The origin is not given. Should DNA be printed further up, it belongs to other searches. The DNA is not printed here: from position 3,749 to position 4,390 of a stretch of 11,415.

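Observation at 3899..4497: Orphaned encapsulin cargo: intact EncFtn/Flp followed by a shell gene cut off after ~60 codons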

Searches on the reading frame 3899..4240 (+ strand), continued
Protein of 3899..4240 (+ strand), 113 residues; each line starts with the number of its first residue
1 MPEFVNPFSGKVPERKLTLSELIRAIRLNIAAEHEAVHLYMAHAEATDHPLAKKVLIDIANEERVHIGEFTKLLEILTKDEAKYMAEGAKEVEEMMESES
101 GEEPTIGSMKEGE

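Call 26: find_homologous_proteins(query=A3, max_evalue=1e-10)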
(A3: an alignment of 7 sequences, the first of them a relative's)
Query A3 (7 sequences) (266 aa, profile of the alignment): 922 proteins with E <= 1e-10 among 8000 candidates; the best 120 are listed.
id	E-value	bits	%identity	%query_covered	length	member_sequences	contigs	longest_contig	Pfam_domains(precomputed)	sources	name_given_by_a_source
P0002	5.1e-142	490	82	98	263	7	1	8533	PF04454.19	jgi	-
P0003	6.3e-142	490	100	98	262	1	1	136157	PF04454.19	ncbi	-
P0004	3.1e-141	487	84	99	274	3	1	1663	PF04454.19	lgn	-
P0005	6.0e-140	483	84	100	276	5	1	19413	PF04454.19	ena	-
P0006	7.3e-140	483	78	100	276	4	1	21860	PF04454.19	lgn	-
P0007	1.4e-138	479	82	98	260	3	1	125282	PF04454.19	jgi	-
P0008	1.7e-138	478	78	98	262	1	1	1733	PF04454.19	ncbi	ncbi:MAG: family 1 encapsulin nanocompartment shell protein [Pseudothermotoga sp.]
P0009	1.7e-137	475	80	99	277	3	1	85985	PF04454.19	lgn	-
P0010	2.4e-132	458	59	98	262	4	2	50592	PF04454.19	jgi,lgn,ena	-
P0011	1.9e-130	452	60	99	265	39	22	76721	PF04454.19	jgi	jgi:uncharacterized linocin/CFP29 family protein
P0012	2.2e-129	448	60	98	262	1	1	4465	PF04454.19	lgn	-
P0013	2.0e-128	445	60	98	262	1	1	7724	PF04454.19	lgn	-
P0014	2.3e-126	439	69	98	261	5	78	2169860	PF04454.19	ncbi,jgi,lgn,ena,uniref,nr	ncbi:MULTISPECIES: family 1 encapsulin nanocompartment shell protein [Pseudothermotoga]|jgi:uncharac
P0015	3.0e-126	438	42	98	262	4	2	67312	PF04454.19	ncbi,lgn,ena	ncbi:MAG: family 1 encapsulin nanocompartment shell protein [Atribacterota bacterium]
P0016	4.8e-126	438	58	98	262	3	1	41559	PF04454.19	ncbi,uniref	ncbi:family 1 encapsulin nanocompartment shell protein [Pseudothermotoga sp.]|uniref:family 1 encaps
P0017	1.7e-123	429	59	98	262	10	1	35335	PF04454.19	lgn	-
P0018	8.3e-123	427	60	98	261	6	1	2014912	PF04454.19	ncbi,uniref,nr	ncbi:family 1 encapsulin nanocompartment shell protein [Thermotoga caldifontis]|uniref:family 1 enca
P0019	1.6e-122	426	44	97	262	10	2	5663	PF04454.19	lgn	-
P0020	3.4e-119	415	47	97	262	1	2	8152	PF04454.19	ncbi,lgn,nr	ncbi:MAG: bacteriocin family protein [Candidatus Caldatribacterium sp.]|nr:bacteriocin family protei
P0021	3.9e-119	415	45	98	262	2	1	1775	PF04454.19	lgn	-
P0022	1.1e-118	413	64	98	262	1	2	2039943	PF04454.19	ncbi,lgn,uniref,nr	ncbi:family 1 encapsulin nanocompartment shell protein [Pseudothermotoga thermarum]|uniref:Linocin_M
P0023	3.4e-118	412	59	88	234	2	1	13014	PF04454.19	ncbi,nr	ncbi:MAG: hypothetical protein PWQ90_1224, partial [Pseudothermotoga sp.]|nr:hypothetical protein [P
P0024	2.3e-117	409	49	97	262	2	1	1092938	PF04454.19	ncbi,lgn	-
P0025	9.0e-117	407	45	98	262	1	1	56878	PF04454.19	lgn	-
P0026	3.5e-115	402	60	98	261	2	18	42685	PF04454.19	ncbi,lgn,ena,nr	ncbi:MAG: hypothetical protein PWP37_98 [Thermotogota bacterium]|nr:hypothetical protein [Thermotogo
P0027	5.7e-115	401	62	98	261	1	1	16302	PF04454.19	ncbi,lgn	-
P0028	7.0e-114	398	60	99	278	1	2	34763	PF04454.19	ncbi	-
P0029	7.8e-114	397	49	98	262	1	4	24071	PF04454.19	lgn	-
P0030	1.2e-112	394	48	98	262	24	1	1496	PF04454.19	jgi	jgi:uncharacterized linocin/CFP29 family protein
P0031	1.1e-108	381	46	98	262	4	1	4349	PF04454.19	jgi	jgi:uncharacterized linocin/CFP29 family protein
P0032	4.4e-108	379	46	98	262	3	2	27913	PF04454.19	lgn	-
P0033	2.3e-105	370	57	97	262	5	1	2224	PF04454.19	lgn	-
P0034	4.1e-105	369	54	98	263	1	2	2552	PF04454.19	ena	-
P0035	4.6e-104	365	54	98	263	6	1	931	PF04454.19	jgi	-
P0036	8.9e-104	365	52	98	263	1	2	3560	PF04454.19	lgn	-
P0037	1.5e-103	364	54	98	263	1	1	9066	PF04454.19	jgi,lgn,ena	-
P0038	1.9e-103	363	53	98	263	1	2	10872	PF04454.19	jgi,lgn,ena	-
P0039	2.4e-103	363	52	97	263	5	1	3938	PF04454.19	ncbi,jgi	-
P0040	6.9e-103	362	53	98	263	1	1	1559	PF04454.19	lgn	-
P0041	9.2e-103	361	52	97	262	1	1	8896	PF04454.19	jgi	-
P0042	9.2e-103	361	51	97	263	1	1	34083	PF04454.19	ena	-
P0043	9.3e-103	361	53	98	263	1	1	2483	PF04454.19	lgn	-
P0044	1.5e-102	360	54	97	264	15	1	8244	PF04454.19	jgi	-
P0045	2.0e-102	360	52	97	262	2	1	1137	PF04454.19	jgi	jgi:uncharacterized linocin/CFP29 family protein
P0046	2.2e-102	360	54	98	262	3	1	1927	PF04454.19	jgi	-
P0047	2.5e-102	360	52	98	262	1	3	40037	PF04454.19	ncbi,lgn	-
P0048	3.0e-102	360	52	98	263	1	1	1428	PF04454.19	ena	-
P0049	3.3e-102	359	52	97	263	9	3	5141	PF04454.19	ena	-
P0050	3.4e-102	359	52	98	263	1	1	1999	PF04454.19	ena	-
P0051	4.1e-102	359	52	98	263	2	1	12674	PF04454.19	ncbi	-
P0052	4.2e-102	359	51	97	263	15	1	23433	PF04454.19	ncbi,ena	-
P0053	5.3e-102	359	53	98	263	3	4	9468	PF04454.19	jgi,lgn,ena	-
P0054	7.7e-102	358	51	98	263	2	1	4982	PF04454.19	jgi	jgi:uncharacterized linocin/CFP29 family protein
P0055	1.0e-101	358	50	97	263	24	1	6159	PF04454.19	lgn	-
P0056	1.2e-101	358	54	98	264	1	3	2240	PF04454.19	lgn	-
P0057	1.5e-101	357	53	98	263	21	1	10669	PF04454.19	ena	-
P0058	1.6e-101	357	53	98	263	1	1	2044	PF04454.19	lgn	-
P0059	2.3e-101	357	53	98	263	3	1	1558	PF04454.19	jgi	jgi:uncharacterized linocin/CFP29 family protein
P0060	2.6e-101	356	52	98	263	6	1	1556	PF04454.19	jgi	jgi:uncharacterized linocin/CFP29 family protein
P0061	3.0e-101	356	53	98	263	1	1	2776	PF04454.19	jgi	jgi:uncharacterized linocin/CFP29 family protein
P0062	3.1e-101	356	54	98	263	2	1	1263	PF04454.19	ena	-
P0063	3.2e-101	356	54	98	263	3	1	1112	PF04454.19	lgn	-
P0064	3.3e-101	356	51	97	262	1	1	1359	PF04454.19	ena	-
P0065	4.1e-101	356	51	97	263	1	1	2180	PF04454.19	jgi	jgi:uncharacterized linocin/CFP29 family protein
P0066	4.3e-101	356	52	98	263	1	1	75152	PF04454.19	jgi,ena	-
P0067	4.7e-101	356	51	97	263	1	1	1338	PF04454.19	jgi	jgi:uncharacterized linocin/CFP29 family protein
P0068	5.1e-101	355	52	98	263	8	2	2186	PF04454.19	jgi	jgi:uncharacterized linocin/CFP29 family protein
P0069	5.5e-101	355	52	98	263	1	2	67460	PF04454.19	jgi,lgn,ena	-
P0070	5.6e-101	355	51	98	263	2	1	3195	PF04454.19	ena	-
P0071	6.3e-101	355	51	98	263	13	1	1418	PF04454.19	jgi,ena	-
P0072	6.4e-101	355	52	98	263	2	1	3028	PF04454.19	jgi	-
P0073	6.7e-101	355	49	97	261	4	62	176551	PF04454.19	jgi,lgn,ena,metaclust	jgi:uncharacterized linocin/CFP29 family protein|metaclust:\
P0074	7.3e-101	355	51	98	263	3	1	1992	PF04454.19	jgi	jgi:uncharacterized linocin/CFP29 family protein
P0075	7.6e-101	355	52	98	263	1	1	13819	PF04454.19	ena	-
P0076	7.9e-101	355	51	97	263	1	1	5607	PF04454.19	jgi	jgi:uncharacterized linocin/CFP29 family protein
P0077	9.5e-101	355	51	98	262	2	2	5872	PF04454.19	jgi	jgi:uncharacterized linocin/CFP29 family protein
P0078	9.5e-101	355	54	98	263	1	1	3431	PF04454.19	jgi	jgi:uncharacterized linocin/CFP29 family protein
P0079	1.2e-100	354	52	98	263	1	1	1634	PF04454.19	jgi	jgi:uncharacterized linocin/CFP29 family protein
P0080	1.2e-100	354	51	98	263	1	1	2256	PF04454.19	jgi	jgi:uncharacterized linocin/CFP29 family protein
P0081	1.2e-100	354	53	97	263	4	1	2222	PF04454.19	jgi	jgi:uncharacterized linocin/CFP29 family protein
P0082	1.9e-100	354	50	98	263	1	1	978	PF04454.19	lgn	-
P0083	2.2e-100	353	52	97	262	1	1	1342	PF04454.19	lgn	-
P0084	2.2e-100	353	52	98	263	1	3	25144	PF04454.19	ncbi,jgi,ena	-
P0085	2.5e-100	353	52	97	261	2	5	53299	PF04454.19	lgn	-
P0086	3.3e-100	353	51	98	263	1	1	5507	PF04454.19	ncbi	ncbi:MAG: family 1 encapsulin nanocompartment shell protein [Anaerolineae bacterium]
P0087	3.4e-100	353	49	97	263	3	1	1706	PF04454.19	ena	-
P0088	4.0e-100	353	52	98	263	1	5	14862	PF04454.19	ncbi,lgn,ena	-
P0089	4.3e-100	352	52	98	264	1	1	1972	PF04454.19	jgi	jgi:uncharacterized linocin/CFP29 family protein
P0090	4.5e-100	352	51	98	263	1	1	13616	PF04454.19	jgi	jgi:uncharacterized linocin/CFP29 family protein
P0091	4.8e-100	352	53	98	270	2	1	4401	PF04454.19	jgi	jgi:uncharacterized linocin/CFP29 family protein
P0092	5.3e-100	352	50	97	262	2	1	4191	PF04454.19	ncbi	ncbi:MAG: family 1 encapsulin nanocompartment shell protein [Anaerolineae bacterium]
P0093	5.3e-100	352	47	98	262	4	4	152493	PF04454.19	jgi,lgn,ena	-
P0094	5.6e-100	352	51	98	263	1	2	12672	PF04454.19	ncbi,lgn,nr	ncbi:MAG: bacteriocin family protein [Anaerolineae bacterium]|nr:bacteriocin family protein [Anaerol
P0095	6.1e-100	352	51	98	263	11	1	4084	PF04454.19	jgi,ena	-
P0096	7.1e-100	352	50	98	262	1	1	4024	PF04454.19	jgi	jgi:uncharacterized linocin/CFP29 family protein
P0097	8.3e-100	352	51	98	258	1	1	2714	PF04454.19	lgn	-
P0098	8.5e-100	351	54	98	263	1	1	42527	PF04454.19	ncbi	-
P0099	8.7e-100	351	50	98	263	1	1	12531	PF04454.19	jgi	jgi:uncharacterized linocin/CFP29 family protein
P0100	9.1e-100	351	53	98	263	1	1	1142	PF04454.19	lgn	-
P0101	9.1e-100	351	52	98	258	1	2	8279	PF04454.19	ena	-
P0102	9.3e-100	351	49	97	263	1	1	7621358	PF04454.19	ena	-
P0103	1.0e-99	351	50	98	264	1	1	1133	PF04454.19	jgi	jgi:uncharacterized linocin/CFP29 family protein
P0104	1.3e-99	351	52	98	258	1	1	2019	PF04454.19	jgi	jgi:uncharacterized linocin/CFP29 family protein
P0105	1.4e-99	351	50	98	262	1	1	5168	PF04454.19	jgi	jgi:uncharacterized linocin/CFP29 family protein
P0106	1.4e-99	351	52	97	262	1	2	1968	PF04454.19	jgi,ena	-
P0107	1.7e-99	351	53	98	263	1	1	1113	PF04454.19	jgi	-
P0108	1.7e-99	350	51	97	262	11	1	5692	PF04454.19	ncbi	-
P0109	1.8e-99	350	49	97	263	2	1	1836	PF04454.19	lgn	-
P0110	1.9e-99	350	52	97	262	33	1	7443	PF04454.19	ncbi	-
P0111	2.3e-99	350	52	98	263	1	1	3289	PF04454.19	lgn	-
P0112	2.5e-99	350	50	98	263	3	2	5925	PF04454.19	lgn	-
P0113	2.5e-99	350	49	98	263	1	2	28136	PF04454.19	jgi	jgi:uncharacterized linocin/CFP29 family protein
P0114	2.7e-99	350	52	98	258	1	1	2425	PF04454.19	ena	-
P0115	3.2e-99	350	51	98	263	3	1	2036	PF04454.19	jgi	jgi:uncharacterized linocin/CFP29 family protein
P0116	3.3e-99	350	52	98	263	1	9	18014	PF04454.19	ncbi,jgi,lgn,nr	ncbi:MAG: bacteriocin [Chloroflexi bacterium]|nr:bacteriocin [Chloroflexota bacterium]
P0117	3.6e-99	349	52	98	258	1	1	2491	PF04454.19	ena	-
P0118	3.6e-99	349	52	98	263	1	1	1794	PF04454.19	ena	-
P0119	4.4e-99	349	53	98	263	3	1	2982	PF04454.19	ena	-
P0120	6.2e-99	349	50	97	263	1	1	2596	PF04454.19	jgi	jgi:uncharacterized linocin/CFP29 family protein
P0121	6.4e-99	349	49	98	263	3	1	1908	PF04454.19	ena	-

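Call 28: find_encoding_contigs(protein=P0026, flank=10000, max_places=6)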
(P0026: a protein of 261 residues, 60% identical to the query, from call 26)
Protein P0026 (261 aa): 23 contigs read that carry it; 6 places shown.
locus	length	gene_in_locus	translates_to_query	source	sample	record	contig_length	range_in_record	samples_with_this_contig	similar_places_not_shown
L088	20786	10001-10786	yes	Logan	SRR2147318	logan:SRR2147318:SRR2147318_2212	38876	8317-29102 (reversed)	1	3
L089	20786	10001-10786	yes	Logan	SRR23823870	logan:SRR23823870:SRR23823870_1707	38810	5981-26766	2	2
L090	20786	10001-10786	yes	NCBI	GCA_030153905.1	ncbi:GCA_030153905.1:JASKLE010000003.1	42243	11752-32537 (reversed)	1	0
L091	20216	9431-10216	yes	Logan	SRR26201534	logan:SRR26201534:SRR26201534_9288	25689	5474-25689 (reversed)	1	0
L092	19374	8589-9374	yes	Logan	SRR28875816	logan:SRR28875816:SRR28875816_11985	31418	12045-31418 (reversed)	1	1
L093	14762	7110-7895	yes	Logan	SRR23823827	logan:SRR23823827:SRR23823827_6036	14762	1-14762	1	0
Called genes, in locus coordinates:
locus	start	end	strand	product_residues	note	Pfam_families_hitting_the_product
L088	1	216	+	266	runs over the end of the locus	PF00459:Inositol_P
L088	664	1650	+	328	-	PF00270:DEAD (faint), PF01695:IstB_IS21 (weak), PF02562:PhoH, PF13604:AAA_30, PF13245:AAA_19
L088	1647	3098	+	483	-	PF07698:7TM-7TMR_HD, PF01966:HD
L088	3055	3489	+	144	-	PF02130:YbeY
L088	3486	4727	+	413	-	PF06245:DUF1015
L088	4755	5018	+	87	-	PF02583:Trns_repr_metal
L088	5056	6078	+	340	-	PF00710:Asparaginase, PF17763:Asparaginase_C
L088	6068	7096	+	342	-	PF01594:AI-2E_transport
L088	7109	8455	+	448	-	-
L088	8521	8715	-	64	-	PF20095:DUF6485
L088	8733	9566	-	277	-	PF01988:VIT1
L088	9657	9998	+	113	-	-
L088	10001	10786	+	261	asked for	PF04454:Linocin_M18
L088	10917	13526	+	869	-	PF00133:tRNA-synt_1, PF09334:tRNA-synt_1g, PF13603:tRNA-synt_1_2, PF09334:tRNA-synt_1g (weak), PF08264:Anticodon_1, PF10458:Val_tRNA-synt_C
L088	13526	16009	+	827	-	PF01624:MutS_I, PF05188:MutS_II, PF05192:MutS_III, PF05190:MutS_IV, PF00488:MutS_V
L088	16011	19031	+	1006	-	PF00873:ACR_tran, PF02355:SecD_SecF_C (faint), PF03176:MMPL (faint)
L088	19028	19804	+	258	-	PF00005:ABC_tran, PF02463:SMC_N (weak), PF13175:AAA_15 (weak), PF13304:AAA_21 (weak)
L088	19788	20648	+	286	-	PF02463:SMC_N (faint), PF00005:ABC_tran, PF13304:AAA_21 (faint)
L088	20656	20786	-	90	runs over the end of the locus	-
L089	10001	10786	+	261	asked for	PF04454:Linocin_M18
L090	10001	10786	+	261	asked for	PF04454:Linocin_M18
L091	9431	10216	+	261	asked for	PF04454:Linocin_M18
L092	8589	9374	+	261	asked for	PF04454:Linocin_M18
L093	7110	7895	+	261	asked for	PF04454:Linocin_M18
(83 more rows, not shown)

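Call 30: list_cluster_members(proteins=[window:3899-4237:+, window:8335-9534:-, window:340-1581:+, window:9621-10619:-, P0026, L088:9657-9995:+, L088:8733-9563:-, L088:13526-16006:+])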
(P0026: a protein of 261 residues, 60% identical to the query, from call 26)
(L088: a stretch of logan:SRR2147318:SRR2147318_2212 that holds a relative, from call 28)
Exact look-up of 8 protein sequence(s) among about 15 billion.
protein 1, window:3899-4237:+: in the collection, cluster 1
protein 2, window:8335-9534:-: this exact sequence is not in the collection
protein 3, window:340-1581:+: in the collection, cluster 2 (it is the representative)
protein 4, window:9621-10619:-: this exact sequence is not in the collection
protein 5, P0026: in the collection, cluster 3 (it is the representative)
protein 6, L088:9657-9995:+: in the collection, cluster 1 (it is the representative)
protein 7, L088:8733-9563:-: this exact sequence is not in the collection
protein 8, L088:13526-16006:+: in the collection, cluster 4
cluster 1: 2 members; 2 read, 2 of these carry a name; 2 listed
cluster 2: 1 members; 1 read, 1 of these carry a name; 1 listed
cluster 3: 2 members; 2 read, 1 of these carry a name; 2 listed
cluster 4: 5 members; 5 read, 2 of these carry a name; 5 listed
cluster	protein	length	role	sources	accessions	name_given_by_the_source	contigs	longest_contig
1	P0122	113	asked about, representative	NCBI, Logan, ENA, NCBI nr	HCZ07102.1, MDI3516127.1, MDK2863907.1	MAG: hypothetical protein PWP37_99 [Thermotogota bacterium] | hypothetical protein [Thermotogota bacterium]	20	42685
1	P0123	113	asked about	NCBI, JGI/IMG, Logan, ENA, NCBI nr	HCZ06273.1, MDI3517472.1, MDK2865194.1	MAG: hypothetical protein PWP37_1386 [Thermotogota bacterium] | hypothetical protein [Thermotogota bacterium]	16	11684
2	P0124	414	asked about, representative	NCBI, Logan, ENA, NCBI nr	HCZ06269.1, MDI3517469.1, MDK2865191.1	MAG: glutamate-5-semialdehyde dehydrogenase [Thermotogota bacterium] | glutamate-5-semialdehyde dehydrogenase [Thermotogota bacterium]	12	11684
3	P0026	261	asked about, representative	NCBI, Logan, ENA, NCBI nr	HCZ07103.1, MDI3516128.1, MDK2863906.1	MAG: hypothetical protein PWP37_98 [Thermotogota bacterium] | hypothetical protein [Thermotogota bacterium]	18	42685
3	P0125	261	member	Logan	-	-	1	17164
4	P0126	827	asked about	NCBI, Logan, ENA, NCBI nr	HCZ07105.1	MAG TPA: DNA mismatch repair protein MutS [Thermotogae bacterium] | DNA mismatch repair protein MutS [Thermotogota bacterium]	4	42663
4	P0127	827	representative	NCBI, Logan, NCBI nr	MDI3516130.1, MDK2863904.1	MAG: mismatch repair protein MutS [Thermotogota bacterium] | mismatch repair protein MutS [Thermotogota bacterium]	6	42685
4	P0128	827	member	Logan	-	-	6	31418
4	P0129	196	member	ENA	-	-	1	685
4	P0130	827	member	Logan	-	-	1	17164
